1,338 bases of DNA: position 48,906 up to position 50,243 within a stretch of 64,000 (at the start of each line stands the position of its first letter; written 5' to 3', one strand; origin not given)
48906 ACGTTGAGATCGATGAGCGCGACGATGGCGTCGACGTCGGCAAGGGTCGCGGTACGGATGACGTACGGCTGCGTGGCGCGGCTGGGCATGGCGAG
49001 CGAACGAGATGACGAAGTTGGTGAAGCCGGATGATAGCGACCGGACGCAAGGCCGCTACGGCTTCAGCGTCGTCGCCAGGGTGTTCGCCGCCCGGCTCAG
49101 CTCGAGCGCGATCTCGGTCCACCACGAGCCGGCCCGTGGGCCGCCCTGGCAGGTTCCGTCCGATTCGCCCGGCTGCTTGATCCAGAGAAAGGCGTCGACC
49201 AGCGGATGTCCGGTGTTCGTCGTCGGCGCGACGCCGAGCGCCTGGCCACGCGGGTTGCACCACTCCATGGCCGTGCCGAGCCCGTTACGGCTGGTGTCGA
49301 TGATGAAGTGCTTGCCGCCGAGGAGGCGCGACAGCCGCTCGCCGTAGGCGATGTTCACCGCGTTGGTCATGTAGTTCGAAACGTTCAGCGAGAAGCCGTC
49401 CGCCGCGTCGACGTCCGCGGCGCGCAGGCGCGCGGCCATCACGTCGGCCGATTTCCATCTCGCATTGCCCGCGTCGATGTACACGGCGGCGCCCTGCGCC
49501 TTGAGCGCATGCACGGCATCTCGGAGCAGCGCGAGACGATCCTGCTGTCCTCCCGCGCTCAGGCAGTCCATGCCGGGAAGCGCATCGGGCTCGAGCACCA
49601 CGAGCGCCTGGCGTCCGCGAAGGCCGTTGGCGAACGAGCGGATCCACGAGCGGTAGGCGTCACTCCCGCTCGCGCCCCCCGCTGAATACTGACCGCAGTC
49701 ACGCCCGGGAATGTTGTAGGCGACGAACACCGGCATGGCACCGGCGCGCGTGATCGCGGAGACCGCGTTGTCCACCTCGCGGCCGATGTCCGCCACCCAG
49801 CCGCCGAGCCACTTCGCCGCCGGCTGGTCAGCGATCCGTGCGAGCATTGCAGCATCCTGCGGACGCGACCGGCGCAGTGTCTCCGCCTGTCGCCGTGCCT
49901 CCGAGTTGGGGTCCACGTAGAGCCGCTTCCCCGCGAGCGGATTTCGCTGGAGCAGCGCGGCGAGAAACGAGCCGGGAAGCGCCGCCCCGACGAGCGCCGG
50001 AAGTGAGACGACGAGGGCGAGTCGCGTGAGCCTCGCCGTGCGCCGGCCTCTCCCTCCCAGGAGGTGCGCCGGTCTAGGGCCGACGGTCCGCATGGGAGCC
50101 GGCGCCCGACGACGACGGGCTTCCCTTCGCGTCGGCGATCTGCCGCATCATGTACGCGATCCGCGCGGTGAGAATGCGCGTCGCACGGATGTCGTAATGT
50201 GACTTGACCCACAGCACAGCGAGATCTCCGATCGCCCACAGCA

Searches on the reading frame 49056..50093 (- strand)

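Call 6: search_protein_families(library=pfam, proteins=[window:49056-50093:-])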
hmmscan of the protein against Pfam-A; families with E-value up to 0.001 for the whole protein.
window:49056-50093:- (345 aa): 1 family
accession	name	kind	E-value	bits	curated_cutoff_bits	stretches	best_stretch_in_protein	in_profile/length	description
PF01341.22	Glyco_hydro_6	-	5.2e-64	217.4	27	1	73-318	6-301/305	Glycosyl hydrolases family 6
